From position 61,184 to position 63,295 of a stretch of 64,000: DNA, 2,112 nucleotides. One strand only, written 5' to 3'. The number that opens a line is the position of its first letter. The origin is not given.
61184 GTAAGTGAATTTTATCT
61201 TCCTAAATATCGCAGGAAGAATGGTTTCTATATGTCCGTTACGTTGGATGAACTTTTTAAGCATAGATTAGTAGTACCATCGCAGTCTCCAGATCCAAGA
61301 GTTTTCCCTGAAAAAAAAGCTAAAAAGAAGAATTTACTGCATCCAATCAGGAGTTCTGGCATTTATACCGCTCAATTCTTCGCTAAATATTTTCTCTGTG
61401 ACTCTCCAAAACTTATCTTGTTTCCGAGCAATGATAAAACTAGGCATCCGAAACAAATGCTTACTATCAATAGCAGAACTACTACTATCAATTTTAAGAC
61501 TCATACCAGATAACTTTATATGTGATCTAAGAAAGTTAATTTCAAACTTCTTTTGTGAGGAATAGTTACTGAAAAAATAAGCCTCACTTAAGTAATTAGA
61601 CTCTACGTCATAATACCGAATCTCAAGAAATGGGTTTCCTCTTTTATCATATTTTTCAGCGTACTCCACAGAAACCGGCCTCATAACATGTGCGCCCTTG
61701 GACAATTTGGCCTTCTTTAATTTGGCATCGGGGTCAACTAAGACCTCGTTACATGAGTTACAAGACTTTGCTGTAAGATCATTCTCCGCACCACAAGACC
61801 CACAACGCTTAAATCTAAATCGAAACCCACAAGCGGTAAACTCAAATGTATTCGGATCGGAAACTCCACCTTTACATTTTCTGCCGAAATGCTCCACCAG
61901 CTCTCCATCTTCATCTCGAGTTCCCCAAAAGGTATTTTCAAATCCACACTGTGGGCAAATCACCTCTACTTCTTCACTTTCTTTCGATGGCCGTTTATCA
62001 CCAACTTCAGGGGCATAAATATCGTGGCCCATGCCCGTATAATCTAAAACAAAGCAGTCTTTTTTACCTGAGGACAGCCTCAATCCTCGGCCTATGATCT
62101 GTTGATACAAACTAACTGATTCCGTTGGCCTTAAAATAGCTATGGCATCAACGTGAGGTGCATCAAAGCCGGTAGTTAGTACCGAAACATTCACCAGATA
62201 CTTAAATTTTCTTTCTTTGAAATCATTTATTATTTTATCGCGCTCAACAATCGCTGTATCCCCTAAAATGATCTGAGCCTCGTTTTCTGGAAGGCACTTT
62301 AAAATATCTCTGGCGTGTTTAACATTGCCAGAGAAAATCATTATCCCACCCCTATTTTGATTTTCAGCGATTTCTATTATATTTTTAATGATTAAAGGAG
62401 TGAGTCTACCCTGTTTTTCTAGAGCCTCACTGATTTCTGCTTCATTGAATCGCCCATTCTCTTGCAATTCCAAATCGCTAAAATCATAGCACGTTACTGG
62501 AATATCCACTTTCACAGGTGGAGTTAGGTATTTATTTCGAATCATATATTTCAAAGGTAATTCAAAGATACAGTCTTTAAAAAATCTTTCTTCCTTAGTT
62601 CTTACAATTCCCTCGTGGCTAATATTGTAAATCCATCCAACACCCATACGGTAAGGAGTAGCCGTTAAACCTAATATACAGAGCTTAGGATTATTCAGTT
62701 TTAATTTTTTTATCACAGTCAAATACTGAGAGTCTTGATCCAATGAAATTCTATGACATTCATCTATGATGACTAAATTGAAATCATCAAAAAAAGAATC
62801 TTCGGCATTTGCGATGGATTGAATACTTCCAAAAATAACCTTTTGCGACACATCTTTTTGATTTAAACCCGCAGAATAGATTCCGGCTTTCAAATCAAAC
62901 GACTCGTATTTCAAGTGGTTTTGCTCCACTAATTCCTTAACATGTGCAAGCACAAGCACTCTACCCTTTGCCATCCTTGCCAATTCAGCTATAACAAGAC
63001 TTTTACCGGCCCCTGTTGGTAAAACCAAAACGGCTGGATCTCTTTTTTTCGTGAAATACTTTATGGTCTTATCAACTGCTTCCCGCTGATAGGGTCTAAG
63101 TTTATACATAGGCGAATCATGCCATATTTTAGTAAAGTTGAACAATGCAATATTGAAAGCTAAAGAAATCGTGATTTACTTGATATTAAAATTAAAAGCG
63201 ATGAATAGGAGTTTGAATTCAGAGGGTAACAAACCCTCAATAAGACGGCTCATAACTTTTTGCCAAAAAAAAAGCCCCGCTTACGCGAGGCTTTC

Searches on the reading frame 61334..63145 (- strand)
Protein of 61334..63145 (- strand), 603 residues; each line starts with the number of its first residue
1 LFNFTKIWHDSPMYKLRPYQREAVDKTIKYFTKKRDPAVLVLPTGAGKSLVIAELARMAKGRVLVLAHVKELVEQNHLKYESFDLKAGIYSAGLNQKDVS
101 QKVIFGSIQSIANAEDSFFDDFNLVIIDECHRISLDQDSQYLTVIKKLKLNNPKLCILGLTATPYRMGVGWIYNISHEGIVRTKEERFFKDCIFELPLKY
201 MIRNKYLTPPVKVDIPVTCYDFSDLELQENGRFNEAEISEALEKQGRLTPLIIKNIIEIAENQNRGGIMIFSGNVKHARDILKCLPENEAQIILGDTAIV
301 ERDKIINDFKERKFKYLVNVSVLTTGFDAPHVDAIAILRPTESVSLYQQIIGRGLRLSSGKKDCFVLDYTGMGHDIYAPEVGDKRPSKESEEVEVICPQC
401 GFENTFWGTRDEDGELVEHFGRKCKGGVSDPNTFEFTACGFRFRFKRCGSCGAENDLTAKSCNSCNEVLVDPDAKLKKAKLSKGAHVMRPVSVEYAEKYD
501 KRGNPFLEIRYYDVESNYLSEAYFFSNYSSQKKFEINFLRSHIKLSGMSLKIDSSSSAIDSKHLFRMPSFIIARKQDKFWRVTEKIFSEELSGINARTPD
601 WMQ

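Call 74: search_protein_families(library=pfam, proteins=[window:61334-63145:-], max_evalue=0.01)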
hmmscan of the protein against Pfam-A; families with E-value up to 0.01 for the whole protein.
window:61334-63145:- (603 aa): 6 families
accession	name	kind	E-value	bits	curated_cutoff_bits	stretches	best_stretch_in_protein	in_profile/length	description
PF04851.21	ResIII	-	1.9e-29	103.1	22.5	1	14-166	2-164/164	Type III restriction enzyme, res subunit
PF00271.37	Helicase_C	-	2.7e-16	60.2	23.5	1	255-357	5-109/110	Helicase conserved C-terminal domain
PF00270.35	DEAD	-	1.1e-13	51.7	26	1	18-164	2-160/167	DEAD/DEAH box helicase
PF18766.7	SWI2_SNF2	-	2.5e-07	31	26.7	1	19-166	1-157/221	SWI2/SNF2 ATPase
PF13240.11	Zn_Ribbon_1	-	0.00072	19.7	25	0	448-465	2-19/23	zinc-ribbon domain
PF24463.1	DUF7577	-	0.0043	17.1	28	0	447-466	4-23/27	Domain of unknown function (DUF7577)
